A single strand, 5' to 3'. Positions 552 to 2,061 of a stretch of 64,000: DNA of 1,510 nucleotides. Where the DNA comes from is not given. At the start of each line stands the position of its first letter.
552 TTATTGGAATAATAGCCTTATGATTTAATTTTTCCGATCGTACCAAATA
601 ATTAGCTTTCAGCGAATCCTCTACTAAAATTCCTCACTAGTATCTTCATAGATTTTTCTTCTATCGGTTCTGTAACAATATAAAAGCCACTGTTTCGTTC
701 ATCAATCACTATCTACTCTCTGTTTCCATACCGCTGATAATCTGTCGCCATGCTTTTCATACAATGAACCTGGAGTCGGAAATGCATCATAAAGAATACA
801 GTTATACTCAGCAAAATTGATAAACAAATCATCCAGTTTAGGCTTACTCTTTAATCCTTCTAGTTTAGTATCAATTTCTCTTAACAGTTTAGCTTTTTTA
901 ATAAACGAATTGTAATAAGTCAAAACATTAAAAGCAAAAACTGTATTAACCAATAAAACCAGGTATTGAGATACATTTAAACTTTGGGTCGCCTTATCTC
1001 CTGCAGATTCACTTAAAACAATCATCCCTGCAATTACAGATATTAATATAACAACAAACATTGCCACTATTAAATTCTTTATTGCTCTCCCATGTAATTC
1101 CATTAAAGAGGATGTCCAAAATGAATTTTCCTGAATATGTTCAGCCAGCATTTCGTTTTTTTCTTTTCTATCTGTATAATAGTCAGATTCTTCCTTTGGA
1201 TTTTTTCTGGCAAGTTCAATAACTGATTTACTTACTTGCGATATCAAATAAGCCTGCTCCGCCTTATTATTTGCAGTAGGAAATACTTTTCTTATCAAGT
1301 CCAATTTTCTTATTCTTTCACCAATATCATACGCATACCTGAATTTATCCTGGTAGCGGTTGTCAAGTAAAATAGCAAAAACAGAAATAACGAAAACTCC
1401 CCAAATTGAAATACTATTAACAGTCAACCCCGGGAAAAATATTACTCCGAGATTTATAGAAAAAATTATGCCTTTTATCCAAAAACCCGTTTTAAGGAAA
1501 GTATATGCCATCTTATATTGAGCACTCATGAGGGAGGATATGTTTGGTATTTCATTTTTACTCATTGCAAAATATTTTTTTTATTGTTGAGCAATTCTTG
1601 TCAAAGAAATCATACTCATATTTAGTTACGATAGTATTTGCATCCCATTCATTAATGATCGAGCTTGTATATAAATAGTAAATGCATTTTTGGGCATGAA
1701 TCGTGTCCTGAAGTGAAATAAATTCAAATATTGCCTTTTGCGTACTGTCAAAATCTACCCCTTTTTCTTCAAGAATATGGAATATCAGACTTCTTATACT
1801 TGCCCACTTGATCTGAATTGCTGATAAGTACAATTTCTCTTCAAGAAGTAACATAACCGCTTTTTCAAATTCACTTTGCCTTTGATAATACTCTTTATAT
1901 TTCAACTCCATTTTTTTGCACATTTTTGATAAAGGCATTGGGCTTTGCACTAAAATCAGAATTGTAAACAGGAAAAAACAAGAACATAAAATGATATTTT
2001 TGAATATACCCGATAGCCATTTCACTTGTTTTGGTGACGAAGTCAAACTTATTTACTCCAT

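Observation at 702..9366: Type III-B (Cmr) operon bracketed by two 4-TM proteins, with no CARF/SAVED sensor: candidate uncharacterised membrane-effector signalling arm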

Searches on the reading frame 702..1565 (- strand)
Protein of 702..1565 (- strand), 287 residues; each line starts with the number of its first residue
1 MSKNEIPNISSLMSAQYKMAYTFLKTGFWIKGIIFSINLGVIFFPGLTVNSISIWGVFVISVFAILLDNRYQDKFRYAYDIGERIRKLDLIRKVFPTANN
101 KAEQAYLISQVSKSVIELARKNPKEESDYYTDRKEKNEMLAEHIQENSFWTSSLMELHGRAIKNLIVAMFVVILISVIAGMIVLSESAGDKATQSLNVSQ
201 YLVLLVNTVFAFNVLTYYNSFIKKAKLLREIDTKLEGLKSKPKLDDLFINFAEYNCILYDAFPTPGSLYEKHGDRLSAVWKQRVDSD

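Call 3: search_protein_families(library=pfam, proteins=[window:702-1565:-], max_evalue=1)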
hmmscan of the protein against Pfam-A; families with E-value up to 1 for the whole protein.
window:702-1565:- (287 aa): 1 family
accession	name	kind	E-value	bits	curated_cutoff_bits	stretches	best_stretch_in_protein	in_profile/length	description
PF07314.17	Lit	-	0.03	14.8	24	1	127-221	54-145/176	Lipoprotein intramolecular transacylase Lit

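Call 4: search_protein_families(library=padloc, proteins=[window:702-1565:-], max_evalue=1)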
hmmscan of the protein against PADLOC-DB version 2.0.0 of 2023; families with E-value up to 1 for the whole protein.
window:702-1565:- (287 aa): 2 families
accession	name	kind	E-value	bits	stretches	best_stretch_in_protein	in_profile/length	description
PDLC00724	Effector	-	2.7e-09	34.6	1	121-283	117-275/287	4TM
PDLC03794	RTasSLATT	-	0.72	7.6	1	142-258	4-116/176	DRT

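Call 5: search_protein_families(library=ncbifam, proteins=[window:702-1565:-], max_evalue=1)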
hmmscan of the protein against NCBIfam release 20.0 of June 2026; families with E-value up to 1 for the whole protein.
window:702-1565:- (287 aa): 1 family
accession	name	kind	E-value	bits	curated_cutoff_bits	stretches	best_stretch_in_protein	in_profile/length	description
NF041560.1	T6SS_Burk_ExIF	subfamily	0.041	13.6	90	1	162-235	129-202/234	putative type VI secretion system effector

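Call 12: find_homologous_proteins(query=window:702-1565:-, max_evalue=0.001)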
Query window:702-1565:- (287 aa): 13 proteins with E <= 0.001 among 615 candidates.
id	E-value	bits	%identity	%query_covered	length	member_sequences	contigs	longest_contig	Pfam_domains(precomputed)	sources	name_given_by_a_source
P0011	1.6e-183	626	100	100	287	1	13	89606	-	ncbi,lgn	-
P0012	7.9e-138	476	73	100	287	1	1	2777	-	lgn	-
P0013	2.0e-137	475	72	100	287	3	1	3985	-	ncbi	ncbi:MAG: hypothetical protein AAF620_18210 [Bacteroidota bacterium]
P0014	7.6e-134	463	73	98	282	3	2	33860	-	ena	-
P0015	9.9e-134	463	72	100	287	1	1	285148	-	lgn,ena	-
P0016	5.2e-132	457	71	98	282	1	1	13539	-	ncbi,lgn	-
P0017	1.8e-114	400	62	99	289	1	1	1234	-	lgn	-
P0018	2.8e-107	376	60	98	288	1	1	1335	-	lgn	-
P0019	2.3e-103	363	59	98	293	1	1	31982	-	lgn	-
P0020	4.8e-101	356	57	98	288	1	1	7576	-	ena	-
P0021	1.6e-100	354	56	100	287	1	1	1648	-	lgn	-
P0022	1.2e-88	315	56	92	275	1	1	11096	-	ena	-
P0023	7.5e-61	224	71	51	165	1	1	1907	-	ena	-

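Call 13: find_encoding_contigs(protein=P0011, flank=10000, max_places=3)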
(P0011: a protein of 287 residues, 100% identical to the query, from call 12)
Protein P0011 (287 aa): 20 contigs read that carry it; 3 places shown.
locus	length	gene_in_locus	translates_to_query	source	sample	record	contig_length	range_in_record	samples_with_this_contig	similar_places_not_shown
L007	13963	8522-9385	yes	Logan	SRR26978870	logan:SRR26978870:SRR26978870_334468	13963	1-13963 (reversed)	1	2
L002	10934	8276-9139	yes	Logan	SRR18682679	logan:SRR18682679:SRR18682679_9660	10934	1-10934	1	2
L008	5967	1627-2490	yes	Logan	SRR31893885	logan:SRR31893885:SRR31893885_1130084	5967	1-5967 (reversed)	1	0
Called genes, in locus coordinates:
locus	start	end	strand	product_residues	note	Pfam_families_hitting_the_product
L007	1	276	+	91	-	?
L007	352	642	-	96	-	-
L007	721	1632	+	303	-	PF18159:S_4TM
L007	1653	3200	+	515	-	-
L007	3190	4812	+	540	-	PF12469:Cmr2_N, PF22335:Cas10-Cmr2_palm2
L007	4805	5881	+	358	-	PF09700:Cas_Cmr3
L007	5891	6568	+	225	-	PF03787:RAMPs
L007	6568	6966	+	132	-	PF09701:Cas_Cmr5 (weak)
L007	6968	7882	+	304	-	PF03787:RAMPs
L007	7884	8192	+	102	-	-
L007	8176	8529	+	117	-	-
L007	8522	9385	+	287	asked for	-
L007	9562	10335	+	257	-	PF17955:Cas6b_N (weak), PF17262:Cas6b_C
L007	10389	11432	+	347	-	PF00078:RVT_1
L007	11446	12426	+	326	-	PF01867:Cas_Cas1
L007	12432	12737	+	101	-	PF09827:CRISPR_Cas2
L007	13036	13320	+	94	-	PF09907:HigB_toxin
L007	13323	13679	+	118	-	-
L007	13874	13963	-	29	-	?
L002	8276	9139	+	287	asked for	-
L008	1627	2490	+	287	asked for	-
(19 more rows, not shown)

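Call 15: find_encoding_contigs(protein=P0015, flank=10000, max_places=2)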
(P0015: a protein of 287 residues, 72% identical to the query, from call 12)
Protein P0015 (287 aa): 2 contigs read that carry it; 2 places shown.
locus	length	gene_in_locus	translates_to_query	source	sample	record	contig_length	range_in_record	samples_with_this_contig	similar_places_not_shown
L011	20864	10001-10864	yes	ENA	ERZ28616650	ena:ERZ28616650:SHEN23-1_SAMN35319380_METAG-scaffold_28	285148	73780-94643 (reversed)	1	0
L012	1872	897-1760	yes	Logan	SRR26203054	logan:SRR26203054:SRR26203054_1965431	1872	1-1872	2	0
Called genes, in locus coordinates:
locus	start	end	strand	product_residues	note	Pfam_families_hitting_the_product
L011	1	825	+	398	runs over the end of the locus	PF14258:DUF4350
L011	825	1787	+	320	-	PF00493:MCM, PF20030:bpMoxR, PF00158:Sigma54_activat (weak), PF00004:AAA, PF07726:AAA_3, PF07728:AAA_5, PF17863:AAA_lid_2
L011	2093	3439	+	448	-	PF01882:DUF58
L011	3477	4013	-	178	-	-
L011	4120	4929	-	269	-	PF06283:ThuA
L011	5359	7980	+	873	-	PF25788:Ig_Rha78A_N, PF08531:Bac_rhamnosid_N, PF05592:Bac_rhamnosid, PF17389:Bac_rhamnosid6H, PF17390:Bac_rhamnosid_C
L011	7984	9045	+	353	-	PF00144:Beta-lactamase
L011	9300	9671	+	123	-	-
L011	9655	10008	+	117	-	-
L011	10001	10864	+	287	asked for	-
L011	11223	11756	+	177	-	PF08974:DUF1877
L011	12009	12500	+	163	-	PF00903:Glyoxalase, PF22677:Ble-like_N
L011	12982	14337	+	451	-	PF01408:GFO_IDH_MocA, PF21252:Glyco_hydro_109_C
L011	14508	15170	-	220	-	-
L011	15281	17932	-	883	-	PF00933:Glyco_hydro_3, PF01915:Glyco_hydro_3_C, PF07691:PA14, PF14310:Fn3-like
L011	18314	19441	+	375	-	PF13088:BNR_2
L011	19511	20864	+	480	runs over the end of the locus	PF01120:Alpha_L_fucos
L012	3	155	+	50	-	?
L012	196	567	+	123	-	-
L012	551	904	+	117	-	-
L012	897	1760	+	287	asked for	-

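Call 25: find_encoding_contigs(protein=P0014, flank=10000, max_places=2)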
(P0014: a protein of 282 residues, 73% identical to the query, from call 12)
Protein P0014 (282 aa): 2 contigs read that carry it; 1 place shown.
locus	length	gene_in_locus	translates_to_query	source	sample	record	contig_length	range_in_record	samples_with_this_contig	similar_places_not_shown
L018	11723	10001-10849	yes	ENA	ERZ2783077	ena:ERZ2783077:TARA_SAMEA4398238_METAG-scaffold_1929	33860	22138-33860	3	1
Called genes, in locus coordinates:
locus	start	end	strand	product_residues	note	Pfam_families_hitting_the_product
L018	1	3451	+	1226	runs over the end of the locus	-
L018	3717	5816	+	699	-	PF01935:DUF87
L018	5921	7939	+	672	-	-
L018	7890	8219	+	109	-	-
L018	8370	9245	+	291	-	-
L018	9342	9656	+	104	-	-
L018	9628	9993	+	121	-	-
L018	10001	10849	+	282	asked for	-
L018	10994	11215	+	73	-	-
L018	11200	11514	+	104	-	-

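Call 26: find_encoding_contigs(protein=P0019, flank=10000, max_places=2)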
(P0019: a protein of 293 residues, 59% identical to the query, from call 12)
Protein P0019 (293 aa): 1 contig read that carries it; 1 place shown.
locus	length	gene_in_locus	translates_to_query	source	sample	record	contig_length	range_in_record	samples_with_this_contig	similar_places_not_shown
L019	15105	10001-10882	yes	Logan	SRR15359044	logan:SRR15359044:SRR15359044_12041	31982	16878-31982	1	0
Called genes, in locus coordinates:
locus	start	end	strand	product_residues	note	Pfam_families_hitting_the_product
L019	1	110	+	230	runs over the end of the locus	PF04402:SIMPL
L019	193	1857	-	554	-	PF01425:Amidase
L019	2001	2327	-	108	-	PF14542:Acetyltransf_CG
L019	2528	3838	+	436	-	PF00696:AA_kinase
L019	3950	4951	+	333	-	PF00294:PfkB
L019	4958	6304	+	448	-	PF01171:ATP_bind_3, PF28558:TilS_SCL, PF11734:TilS_C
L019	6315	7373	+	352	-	PF18962:Por_Secre_tail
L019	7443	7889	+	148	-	PF13588:HSDR_N_2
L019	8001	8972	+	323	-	PF01073:3Beta_HSD, PF01370:Epimerase, PF04321:RmlD_sub_bind, PF16363:GDP_Man_Dehyd, PF07993:NAD_binding_4 (weak)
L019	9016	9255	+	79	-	PF04255:DUF433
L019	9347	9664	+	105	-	-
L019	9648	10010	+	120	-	-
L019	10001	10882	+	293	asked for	-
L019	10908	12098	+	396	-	PF00155:Aminotran_1_2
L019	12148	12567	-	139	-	PF14534:DUF4440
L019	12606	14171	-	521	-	PF07690:MFS_1, PF13347:MFS_2, PF07690:MFS_1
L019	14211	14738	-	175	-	-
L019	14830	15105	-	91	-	?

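Call 27: find_encoding_contigs(protein=P0022, flank=10000, max_places=2)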
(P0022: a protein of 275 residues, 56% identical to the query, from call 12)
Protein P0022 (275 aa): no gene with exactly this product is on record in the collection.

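Call 95: search_protein_representatives(alignment_id=A2)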
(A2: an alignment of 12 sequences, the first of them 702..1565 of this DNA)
Query: 12 sequences, 287 profile positions. Proteins with E-value up to 0.001 (for the whole library): 266; up to 1e-10: 38; up to 1e-30: 8. The best 150 are listed.
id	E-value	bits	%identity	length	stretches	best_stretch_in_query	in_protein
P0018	4.9e-147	505.0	-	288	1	2-287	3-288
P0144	9.1e-67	241.6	-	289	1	9-286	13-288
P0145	3.3e-51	190.5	-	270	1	16-286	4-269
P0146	3.0e-45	170.9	-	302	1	4-282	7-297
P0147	2.1e-44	168.2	-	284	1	4-286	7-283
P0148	4.2e-37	144.2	-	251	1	47-284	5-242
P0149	1.9e-32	129.0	-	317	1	8-285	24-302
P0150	8.4e-31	123.5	-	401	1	35-286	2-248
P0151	4.0e-28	114.8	-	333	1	16-286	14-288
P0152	5.9e-28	114.2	-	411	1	26-284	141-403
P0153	2.0e-27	112.4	-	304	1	10-284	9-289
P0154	1.6e-26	109.5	-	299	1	8-282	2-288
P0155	6.2e-25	104.3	-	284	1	4-284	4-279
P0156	1.3e-21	93.4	-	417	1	17-284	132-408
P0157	1.9e-20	89.6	-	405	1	28-287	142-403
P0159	2.3e-16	76.1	-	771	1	39-286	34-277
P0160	8.8e-16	74.2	-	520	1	8-285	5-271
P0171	6.0e-12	61.7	-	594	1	9-284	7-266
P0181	2.6e-10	56.3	-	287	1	30-280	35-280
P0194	4.7e-09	52.2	-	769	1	112-284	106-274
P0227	2.3e-07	46.6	-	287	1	5-284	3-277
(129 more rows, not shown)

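Call 96: search_protein_families(library=pfam, proteins=[P0144, P0150, P0152, P0156, P0159, P0160, P0171, P0194, P0181, P0227], max_evalue=0.01)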
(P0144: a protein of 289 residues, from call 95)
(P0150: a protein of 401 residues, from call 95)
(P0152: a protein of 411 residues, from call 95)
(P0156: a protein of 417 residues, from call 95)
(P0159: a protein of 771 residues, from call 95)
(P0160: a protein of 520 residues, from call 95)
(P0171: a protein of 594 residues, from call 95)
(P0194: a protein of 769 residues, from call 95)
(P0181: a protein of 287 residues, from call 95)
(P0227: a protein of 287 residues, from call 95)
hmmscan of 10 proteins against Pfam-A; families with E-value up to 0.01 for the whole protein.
P0144 (289 aa): 0 families

P0150 (401 aa): 1 family
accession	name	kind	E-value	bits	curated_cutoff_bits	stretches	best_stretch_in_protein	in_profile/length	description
PF10706.15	Aminoglyc_resit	-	2.4e-07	31.4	21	1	258-377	6-130/149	Aminoglycoside-2''-adenylyltransferase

P0152 (411 aa): 0 families

P0156 (417 aa): 2 families
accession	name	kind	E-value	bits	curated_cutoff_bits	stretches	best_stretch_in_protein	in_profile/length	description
PF20990.2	DUF2207_C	-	0.0029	17.8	33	1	117-225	117-217/247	Predicted membrane protein (DUF2207) C-terminal domain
PF12725.13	DUF3810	-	0.0098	15.7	28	1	294-384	27-117/311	Protein of unknown function (DUF3810)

P0159 (771 aa): 1 family
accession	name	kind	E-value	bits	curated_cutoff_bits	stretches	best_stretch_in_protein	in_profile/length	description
PF19974.5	TCAD9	-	5.8e-06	26.2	40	1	606-672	280-346/429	Ternary complex associated domain 9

P0160 (520 aa): 1 family
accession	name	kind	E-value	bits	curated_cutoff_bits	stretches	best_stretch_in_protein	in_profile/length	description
PF18144.7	SMODS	-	1.5e-07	32.2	26.5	1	318-412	61-164/164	Second Messenger Oligonucleotide or Dinucleotide Synthetase domain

P0171 (594 aa): 2 families
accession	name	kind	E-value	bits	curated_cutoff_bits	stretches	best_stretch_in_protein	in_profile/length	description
PF18144.7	SMODS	-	3e-09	37.8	26.5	1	302-402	53-162/164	Second Messenger Oligonucleotide or Dinucleotide Synthetase domain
PF10028.14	DUF2270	-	0.0041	17.2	25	0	43-99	34-90/184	Predicted integral membrane protein (DUF2270)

P0194 (769 aa): 1 family
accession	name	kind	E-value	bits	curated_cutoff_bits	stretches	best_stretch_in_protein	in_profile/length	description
PF19974.5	TCAD9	-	1.4e-07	31.5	40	1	616-672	293-351/429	Ternary complex associated domain 9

P0181 (287 aa): 2 families
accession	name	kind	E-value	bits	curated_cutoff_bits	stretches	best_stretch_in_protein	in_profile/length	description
PF20990.2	DUF2207_C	-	0.0054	16.9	33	0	27-80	136-191/247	Predicted membrane protein (DUF2207) C-terminal domain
PF09925.14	DUF2157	-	0.0059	16.8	32.4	1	37-100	46-99/146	Predicted membrane protein (DUF2157)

P0227 (287 aa): 1 family
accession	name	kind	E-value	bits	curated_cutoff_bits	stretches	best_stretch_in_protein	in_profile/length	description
PF04610.19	TrbL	-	5.8e-06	26.7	25.9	1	53-214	3-156/215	TrbL/VirB6 plasmid conjugal transfer protein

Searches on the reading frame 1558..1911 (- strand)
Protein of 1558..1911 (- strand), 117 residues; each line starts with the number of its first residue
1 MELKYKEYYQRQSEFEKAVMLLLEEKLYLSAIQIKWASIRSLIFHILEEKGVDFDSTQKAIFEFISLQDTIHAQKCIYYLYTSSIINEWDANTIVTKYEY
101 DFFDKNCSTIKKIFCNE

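Call 61: search_protein_families(library=pfam, alignment_id=A4, max_evalue=10)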
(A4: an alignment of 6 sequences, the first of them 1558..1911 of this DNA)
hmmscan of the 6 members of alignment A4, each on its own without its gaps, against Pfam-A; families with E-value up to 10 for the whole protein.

A. member 1, window:1558-1911:- (117 aa): 0 families

B. families by the number of members that match (of 6 scanned): 4 families
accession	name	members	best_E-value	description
PF05942.16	PaREP1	1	0.012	Archaeal PaREP1/PaREP8 family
PF11342.13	DUF3144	1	0.04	Protein of unknown function (DUF3144)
PF01121.26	CoaE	1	0.064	Dephospho-CoA kinase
PF04433.23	SWIRM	1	0.12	SWIRM domain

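Call 63: search_solved_structures(query=A4, max_evalue=10)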
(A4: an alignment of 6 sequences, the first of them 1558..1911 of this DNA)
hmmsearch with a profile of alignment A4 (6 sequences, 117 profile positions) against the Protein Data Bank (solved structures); distinct sequences matched with E-value up to 10: 1.
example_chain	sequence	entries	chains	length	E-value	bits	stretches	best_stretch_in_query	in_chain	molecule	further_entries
7ji4_A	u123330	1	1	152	0.38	14.2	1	42-98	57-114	KdpD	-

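Call 79: predict_structure(protein=window:1558-1911:-)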
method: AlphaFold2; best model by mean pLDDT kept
length: 117 residues; sequences in the alignment: 1
mean_pLDDT: 51.5   pTM: 0.39
mean pLDDT of the five models: 51.5, 47.2, 41.2, 39.4, 37.9
residues with pLDDT >= 90: 0; 70-90: 0; 50-70: 65; < 50: 52
segments of 3 or more residues with pLDDT < 50: 1-38, 85-95, 115-117
pLDDT, mean of each block of 10 residues (from residue 1): 37 47 42 46 57 60 60 61 45 48 64 53
secondary structure, 60 per line:
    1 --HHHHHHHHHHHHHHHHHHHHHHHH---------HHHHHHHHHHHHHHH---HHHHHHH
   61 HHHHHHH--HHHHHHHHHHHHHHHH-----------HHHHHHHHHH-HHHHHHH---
elements in order: H3-26 H36-50 H54-67 H70-85 H97-106 H108-114
